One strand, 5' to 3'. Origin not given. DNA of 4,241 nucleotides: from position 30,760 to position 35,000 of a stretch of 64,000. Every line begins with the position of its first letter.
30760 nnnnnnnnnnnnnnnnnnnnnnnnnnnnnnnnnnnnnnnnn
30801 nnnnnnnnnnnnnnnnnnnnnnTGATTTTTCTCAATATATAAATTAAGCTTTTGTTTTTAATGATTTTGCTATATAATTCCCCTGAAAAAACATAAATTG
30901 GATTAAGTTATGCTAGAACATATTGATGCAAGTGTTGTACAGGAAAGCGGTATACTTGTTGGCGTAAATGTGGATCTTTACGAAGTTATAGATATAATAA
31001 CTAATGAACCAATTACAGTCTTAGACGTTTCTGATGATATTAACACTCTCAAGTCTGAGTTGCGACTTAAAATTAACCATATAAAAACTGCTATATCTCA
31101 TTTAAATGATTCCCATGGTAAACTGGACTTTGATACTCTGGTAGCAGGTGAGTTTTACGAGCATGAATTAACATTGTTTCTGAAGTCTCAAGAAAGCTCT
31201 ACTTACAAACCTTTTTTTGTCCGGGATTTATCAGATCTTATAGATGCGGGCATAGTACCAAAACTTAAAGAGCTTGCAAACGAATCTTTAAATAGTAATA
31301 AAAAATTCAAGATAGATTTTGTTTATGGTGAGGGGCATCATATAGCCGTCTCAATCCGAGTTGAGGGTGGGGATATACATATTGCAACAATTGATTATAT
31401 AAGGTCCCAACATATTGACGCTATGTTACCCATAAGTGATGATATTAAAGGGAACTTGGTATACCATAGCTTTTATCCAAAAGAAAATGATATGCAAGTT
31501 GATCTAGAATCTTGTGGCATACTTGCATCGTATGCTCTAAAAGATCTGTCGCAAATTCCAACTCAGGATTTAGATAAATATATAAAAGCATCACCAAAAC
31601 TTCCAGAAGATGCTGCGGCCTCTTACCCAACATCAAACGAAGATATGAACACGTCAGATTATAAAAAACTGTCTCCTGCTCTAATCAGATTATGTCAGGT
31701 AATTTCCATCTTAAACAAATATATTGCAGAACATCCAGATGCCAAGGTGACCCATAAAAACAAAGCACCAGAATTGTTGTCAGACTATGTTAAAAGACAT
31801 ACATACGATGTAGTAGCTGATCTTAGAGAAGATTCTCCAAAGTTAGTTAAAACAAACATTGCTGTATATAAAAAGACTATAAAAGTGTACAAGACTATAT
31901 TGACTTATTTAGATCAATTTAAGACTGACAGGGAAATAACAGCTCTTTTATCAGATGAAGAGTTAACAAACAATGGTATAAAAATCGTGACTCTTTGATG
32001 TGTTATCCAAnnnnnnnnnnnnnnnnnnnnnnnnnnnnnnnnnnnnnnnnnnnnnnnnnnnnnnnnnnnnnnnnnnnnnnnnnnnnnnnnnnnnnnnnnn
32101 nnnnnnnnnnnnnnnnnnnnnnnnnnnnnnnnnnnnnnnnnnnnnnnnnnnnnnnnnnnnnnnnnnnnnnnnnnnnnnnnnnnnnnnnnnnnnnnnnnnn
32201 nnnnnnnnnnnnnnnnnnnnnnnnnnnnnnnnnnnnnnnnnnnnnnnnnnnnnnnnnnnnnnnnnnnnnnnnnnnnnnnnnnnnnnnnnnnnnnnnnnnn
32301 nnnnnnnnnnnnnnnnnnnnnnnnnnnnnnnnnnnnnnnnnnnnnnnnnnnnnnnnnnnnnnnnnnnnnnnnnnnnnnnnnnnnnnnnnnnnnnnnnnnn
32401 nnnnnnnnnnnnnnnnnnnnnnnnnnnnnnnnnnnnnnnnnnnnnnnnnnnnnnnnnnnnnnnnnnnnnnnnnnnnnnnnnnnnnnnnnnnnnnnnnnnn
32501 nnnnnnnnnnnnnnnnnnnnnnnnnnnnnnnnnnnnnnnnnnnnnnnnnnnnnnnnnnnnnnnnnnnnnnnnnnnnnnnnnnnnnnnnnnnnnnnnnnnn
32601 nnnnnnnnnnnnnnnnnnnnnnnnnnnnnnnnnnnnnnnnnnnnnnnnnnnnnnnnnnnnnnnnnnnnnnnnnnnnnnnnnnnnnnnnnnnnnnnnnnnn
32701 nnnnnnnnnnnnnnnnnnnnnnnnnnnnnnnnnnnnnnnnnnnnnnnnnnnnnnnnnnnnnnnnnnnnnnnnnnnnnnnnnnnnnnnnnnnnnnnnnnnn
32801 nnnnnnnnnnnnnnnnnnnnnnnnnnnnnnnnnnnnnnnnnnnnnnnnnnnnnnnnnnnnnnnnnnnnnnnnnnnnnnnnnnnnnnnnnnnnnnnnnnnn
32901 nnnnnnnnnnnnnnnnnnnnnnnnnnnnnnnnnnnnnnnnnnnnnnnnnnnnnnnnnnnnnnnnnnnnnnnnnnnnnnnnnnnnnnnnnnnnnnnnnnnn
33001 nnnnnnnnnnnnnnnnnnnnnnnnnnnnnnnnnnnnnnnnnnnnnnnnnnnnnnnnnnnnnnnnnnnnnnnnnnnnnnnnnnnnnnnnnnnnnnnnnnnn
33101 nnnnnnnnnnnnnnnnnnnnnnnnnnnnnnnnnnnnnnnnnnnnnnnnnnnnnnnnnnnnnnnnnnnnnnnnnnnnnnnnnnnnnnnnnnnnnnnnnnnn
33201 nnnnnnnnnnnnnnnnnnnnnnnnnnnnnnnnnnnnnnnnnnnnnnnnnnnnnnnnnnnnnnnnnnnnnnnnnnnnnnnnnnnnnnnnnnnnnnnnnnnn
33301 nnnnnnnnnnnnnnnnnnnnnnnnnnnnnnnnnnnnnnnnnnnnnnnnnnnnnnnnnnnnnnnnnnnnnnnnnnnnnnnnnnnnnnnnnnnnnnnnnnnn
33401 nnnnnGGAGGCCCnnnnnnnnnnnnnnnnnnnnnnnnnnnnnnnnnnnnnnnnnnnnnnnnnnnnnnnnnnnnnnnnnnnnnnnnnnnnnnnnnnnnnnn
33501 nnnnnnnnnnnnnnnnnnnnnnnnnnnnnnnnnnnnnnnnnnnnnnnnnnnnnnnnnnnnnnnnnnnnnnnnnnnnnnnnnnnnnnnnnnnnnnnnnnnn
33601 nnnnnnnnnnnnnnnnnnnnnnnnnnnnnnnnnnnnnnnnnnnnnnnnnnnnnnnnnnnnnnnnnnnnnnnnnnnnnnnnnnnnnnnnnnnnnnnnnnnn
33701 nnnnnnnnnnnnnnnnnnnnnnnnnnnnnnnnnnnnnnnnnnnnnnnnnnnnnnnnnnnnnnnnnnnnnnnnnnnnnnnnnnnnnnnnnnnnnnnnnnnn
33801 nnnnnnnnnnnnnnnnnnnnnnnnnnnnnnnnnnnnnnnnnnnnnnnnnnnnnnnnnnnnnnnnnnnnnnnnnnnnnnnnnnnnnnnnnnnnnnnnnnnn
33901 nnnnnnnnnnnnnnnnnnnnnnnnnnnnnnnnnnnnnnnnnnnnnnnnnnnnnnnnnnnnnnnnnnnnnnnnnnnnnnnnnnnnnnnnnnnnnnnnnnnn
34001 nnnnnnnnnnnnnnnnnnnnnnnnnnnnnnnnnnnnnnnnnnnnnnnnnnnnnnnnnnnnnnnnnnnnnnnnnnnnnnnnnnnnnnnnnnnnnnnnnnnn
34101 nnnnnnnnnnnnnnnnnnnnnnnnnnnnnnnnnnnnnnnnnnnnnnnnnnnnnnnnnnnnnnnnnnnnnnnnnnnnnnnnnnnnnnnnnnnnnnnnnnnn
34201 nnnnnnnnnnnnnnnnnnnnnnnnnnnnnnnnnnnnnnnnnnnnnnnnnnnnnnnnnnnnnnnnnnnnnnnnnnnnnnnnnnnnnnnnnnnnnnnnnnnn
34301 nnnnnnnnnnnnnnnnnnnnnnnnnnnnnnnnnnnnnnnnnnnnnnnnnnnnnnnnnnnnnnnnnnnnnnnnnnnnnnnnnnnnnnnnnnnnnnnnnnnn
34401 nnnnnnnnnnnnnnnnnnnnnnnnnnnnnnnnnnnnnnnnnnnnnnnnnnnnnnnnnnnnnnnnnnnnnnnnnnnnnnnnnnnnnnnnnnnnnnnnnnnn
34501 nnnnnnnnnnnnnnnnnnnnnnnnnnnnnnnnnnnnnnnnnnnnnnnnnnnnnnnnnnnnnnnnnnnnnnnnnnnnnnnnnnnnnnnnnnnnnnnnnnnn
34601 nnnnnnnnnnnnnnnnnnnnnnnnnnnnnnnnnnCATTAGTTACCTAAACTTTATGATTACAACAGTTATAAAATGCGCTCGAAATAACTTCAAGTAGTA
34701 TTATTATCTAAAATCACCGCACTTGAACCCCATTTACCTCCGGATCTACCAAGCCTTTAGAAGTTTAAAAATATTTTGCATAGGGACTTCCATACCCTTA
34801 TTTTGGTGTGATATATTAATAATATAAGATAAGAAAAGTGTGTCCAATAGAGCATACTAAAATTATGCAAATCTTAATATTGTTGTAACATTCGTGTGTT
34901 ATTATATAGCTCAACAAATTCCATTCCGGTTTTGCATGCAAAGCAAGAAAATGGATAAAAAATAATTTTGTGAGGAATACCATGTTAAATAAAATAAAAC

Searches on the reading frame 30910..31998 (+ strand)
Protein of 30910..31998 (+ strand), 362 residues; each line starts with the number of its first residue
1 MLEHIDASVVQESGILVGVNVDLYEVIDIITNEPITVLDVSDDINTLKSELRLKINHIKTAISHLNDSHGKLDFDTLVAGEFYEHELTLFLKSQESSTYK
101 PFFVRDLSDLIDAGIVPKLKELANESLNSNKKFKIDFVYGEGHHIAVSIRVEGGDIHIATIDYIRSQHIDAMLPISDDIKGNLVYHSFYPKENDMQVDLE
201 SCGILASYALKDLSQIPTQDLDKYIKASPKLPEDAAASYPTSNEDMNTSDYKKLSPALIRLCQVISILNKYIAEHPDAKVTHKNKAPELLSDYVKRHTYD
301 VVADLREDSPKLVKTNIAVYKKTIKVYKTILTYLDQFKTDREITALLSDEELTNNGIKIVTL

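Call 22: search_protein_families(library=pfam, proteins=[window:30910-31998:+])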
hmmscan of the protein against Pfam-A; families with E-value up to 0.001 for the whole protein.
window:30910-31998:+ (362 aa): 1 family
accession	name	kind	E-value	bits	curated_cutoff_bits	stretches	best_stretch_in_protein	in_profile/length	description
PF03421.22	Acetyltransf_14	-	5.9e-05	23.2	24.4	1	119-327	59-261/263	YopJ Serine/Threonine acetyltransferase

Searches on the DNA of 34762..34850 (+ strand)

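Call 82: search_dna_similar(query=window:34762-34850:+, collection=plasmids, mode=distant, max_evalue=0.01, max_rows=10)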
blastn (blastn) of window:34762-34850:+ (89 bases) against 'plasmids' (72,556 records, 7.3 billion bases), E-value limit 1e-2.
No match.
